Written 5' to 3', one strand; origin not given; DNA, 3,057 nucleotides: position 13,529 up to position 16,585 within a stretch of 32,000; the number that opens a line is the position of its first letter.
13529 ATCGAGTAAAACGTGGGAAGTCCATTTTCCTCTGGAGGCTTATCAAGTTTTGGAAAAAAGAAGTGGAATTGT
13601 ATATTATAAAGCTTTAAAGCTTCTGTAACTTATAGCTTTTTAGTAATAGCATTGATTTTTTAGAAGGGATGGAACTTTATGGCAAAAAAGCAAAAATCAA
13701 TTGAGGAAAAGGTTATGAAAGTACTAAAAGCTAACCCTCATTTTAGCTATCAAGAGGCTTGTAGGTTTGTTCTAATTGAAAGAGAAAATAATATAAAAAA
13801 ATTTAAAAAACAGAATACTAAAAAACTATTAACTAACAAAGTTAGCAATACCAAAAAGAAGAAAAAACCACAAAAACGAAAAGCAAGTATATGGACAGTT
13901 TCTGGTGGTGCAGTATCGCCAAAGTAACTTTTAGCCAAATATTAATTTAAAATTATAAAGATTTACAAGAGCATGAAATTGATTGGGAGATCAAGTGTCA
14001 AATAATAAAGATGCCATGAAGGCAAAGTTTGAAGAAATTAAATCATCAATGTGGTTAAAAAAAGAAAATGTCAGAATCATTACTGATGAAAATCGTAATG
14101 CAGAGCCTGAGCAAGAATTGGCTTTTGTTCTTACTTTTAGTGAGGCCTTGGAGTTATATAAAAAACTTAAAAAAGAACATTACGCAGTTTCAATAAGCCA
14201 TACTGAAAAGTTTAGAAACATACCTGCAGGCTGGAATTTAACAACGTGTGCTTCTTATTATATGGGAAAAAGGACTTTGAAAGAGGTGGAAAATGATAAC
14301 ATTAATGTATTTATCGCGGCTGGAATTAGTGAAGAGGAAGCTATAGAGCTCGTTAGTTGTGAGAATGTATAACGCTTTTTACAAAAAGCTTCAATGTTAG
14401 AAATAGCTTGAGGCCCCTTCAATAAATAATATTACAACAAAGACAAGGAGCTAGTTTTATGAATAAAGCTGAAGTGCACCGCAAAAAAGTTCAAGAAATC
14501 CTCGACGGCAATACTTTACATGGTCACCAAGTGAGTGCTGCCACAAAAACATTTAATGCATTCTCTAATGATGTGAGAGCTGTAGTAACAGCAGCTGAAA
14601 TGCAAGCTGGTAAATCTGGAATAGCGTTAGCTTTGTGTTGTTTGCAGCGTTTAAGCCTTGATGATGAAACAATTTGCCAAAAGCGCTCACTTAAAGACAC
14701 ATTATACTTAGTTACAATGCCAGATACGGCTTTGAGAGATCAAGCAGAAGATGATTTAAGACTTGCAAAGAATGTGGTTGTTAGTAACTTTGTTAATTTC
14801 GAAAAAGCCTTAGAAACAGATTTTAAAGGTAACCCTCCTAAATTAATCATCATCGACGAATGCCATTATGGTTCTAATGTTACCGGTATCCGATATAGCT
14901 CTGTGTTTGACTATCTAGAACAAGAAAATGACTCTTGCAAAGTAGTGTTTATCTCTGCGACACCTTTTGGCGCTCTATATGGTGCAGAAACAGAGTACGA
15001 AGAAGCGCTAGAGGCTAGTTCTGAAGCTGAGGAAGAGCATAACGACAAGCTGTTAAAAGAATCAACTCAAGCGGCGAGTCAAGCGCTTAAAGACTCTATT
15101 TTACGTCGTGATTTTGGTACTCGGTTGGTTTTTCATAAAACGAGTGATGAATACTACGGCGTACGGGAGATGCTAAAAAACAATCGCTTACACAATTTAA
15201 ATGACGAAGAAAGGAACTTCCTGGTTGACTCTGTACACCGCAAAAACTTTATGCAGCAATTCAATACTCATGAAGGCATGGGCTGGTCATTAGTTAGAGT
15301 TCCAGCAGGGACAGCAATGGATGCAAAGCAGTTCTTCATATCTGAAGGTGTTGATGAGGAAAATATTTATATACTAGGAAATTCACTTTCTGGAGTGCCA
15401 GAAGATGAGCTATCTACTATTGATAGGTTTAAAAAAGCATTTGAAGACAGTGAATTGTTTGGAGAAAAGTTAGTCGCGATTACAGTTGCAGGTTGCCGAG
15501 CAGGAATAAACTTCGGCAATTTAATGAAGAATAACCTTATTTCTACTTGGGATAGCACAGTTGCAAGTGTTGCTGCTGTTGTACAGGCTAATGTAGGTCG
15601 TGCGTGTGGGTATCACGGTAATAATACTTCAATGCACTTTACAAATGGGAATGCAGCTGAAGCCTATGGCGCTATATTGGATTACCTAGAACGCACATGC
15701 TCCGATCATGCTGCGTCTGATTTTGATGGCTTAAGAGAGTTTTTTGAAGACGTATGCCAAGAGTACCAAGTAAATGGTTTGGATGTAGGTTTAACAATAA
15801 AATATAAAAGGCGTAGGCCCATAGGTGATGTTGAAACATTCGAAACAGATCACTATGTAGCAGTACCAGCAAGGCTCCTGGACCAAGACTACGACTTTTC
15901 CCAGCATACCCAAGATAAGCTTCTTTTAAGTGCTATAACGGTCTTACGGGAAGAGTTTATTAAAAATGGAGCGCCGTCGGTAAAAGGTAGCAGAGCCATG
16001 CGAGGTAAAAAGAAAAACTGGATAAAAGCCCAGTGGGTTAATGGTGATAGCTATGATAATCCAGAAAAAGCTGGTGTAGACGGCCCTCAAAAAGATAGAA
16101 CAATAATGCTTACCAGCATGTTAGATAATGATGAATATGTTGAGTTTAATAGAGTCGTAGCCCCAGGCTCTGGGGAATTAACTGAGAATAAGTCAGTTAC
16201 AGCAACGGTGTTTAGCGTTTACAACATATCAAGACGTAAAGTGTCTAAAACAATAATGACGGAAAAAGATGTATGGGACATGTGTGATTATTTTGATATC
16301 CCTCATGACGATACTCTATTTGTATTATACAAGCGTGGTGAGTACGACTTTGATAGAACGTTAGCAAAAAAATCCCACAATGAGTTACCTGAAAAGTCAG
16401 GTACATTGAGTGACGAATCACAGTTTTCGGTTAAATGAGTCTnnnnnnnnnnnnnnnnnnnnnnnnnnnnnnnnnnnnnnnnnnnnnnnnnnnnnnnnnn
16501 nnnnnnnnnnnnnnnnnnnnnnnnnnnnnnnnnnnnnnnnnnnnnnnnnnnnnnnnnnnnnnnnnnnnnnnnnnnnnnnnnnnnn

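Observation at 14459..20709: Two tandem paralogous SF2 helicase-like genes plus a 10x zinc-ribbon / T5orf172-GIY-YIG nuclease: candidate undescribed helicase-nuclease defence module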

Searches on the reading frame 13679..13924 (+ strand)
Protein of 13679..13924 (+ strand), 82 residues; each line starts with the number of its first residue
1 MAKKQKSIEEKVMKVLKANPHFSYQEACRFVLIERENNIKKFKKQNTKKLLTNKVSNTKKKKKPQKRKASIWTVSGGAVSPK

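Call 4: search_protein_families(library=pfam, proteins=[window:13679-13924:+], max_evalue=0.1)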
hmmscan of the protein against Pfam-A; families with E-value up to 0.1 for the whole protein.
window:13679-13924:+ (82 aa): 1 family
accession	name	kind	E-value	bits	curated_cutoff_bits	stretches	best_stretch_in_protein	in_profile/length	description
PF16527.11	CpxA_peri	-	0.036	14.9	23.5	1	4-76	28-103/134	Two-component sensor protein CpxA, periplasmic domain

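Call 5: search_protein_families(library=padloc, proteins=[window:13679-13924:+], max_evalue=0.1)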
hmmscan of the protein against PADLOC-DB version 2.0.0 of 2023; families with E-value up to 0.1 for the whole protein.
window:13679-13924:+ (82 aa): 0 families

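Call 6: search_protein_families(library=ncbifam, proteins=[window:13679-13924:+], max_evalue=0.1)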
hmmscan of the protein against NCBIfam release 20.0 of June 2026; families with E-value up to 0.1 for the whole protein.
window:13679-13924:+ (82 aa): 2 families
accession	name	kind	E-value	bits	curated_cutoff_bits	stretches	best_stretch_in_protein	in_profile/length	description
TIGR02366.1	DHAK_reg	equivalog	0.0057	16.7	129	1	8-69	75-132/176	dihydroxyacetone kinase transcriptional activator DhaS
NF007007.0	PRK09470.1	equivalog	0.034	13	486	1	13-76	74-136/463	envelope stress sensor histidine kinase CpxA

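Call 7: search_protein_families(library=phrogs, proteins=[window:13679-13924:+], max_evalue=0.1)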
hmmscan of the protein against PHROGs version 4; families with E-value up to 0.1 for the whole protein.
window:13679-13924:+ (82 aa): 1 family
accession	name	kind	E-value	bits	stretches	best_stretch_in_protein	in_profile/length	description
phrog_31799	-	unknown function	0.0041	18.1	1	5-31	21-47/53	-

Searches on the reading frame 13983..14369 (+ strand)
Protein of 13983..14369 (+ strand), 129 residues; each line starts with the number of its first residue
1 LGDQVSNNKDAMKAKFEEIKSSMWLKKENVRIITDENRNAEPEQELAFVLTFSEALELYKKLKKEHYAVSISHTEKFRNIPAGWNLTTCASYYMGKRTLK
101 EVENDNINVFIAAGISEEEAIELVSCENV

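Call 4: search_protein_families(library=pfam, proteins=[window:13983-14369:+], max_evalue=0.1)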
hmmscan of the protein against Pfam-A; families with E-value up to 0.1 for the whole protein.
window:13983-14369:+ (129 aa): 1 family
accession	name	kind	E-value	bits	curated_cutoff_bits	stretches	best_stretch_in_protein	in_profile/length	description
PF18463.6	PCSK9_C3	-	0.061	14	26.7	1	81-117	26-62/74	Proprotein convertase subtilisin-like/kexin type 9 C-terminal domain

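Call 5: search_protein_families(library=padloc, proteins=[window:13983-14369:+], max_evalue=0.1)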
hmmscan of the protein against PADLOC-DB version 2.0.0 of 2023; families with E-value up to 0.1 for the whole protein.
window:13983-14369:+ (129 aa): 1 family
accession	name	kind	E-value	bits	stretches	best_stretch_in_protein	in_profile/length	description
PDLC03179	Specificity_I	-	0.0047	13.9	1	57-107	76-132/589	Type I specificity subunit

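Call 6: search_protein_families(library=ncbifam, proteins=[window:13983-14369:+], max_evalue=0.1)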
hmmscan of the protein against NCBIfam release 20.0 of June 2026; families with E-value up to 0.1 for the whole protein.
window:13983-14369:+ (129 aa): 0 families

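Call 7: search_protein_families(library=phrogs, proteins=[window:13983-14369:+], max_evalue=0.1)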
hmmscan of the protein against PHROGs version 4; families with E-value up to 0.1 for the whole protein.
window:13983-14369:+ (129 aa): 0 families

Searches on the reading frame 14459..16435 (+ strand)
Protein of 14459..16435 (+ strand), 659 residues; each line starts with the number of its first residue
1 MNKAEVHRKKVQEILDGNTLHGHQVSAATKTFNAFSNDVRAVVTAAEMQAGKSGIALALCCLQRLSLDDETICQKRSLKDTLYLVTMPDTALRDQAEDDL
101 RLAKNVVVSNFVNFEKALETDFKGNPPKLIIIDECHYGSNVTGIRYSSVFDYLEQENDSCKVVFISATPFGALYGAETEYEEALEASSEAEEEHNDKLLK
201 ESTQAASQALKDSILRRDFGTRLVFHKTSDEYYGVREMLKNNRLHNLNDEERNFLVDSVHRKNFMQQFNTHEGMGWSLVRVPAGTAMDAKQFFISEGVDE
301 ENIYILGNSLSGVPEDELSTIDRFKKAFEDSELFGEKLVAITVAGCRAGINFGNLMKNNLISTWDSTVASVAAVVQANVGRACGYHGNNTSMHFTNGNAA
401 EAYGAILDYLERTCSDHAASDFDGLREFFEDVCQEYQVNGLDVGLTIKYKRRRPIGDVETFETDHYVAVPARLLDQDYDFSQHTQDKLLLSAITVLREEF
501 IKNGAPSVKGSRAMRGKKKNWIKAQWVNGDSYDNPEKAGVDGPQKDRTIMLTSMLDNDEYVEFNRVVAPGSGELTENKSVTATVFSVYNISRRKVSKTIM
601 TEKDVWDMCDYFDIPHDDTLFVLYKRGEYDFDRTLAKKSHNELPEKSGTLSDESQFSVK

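Call 4: search_protein_families(library=pfam, proteins=[window:14459-16435:+], max_evalue=0.1)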
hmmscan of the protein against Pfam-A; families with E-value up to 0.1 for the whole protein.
window:14459-16435:+ (659 aa): 3 families
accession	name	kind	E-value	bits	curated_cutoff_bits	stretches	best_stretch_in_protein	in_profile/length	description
PF04851.21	ResIII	-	1e-05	26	22.5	1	101-169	97-162/164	Type III restriction enzyme, res subunit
PF00270.35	DEAD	-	0.0014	18.8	26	1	124-169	115-160/167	DEAD/DEAH box helicase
PF20692.3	cpSF2-GREB1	-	0.011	14.8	26.2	1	109-171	85-156/716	Circularly permuted SF2 helicase found in GREB1 proteins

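Call 5: search_protein_families(library=padloc, proteins=[window:14459-16435:+], max_evalue=0.1)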
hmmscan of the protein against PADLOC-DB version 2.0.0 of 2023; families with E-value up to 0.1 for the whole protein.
window:14459-16435:+ (659 aa): 0 families

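Call 6: search_protein_families(library=ncbifam, proteins=[window:14459-16435:+], max_evalue=0.1)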
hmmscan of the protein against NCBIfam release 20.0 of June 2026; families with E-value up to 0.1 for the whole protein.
window:14459-16435:+ (659 aa): 2 families
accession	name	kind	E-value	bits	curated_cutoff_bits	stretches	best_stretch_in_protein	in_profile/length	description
NF053632.1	heli_RadD_YejH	equivalog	0.0001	20.8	720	1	121-171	104-153/573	DNA repair helicase RadD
NF007516.0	PRK10122.1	equivalog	0.027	13.6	534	0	63-113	106-156/297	UTP--glucose-1-phosphate uridylyltransferase GalF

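Call 7: search_protein_families(library=phrogs, proteins=[window:14459-16435:+], max_evalue=0.1)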
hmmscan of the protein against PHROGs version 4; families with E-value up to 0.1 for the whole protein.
window:14459-16435:+ (659 aa): 4 families
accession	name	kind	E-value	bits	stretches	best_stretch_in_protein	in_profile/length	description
phrog_16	-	DNA, RNA and nucleotide metabolism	5e-09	35.9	1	19-171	272-418/986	DNA helicase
phrog_62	-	DNA, RNA and nucleotide metabolism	0.0006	18.3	1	19-172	696-852/1881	DNA helicase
phrog_26869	-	unknown function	0.0047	17.6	1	486-513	4-31/58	-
phrog_2488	-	DNA, RNA and nucleotide metabolism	0.042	13.6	0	5-107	4-99/579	DNA helicase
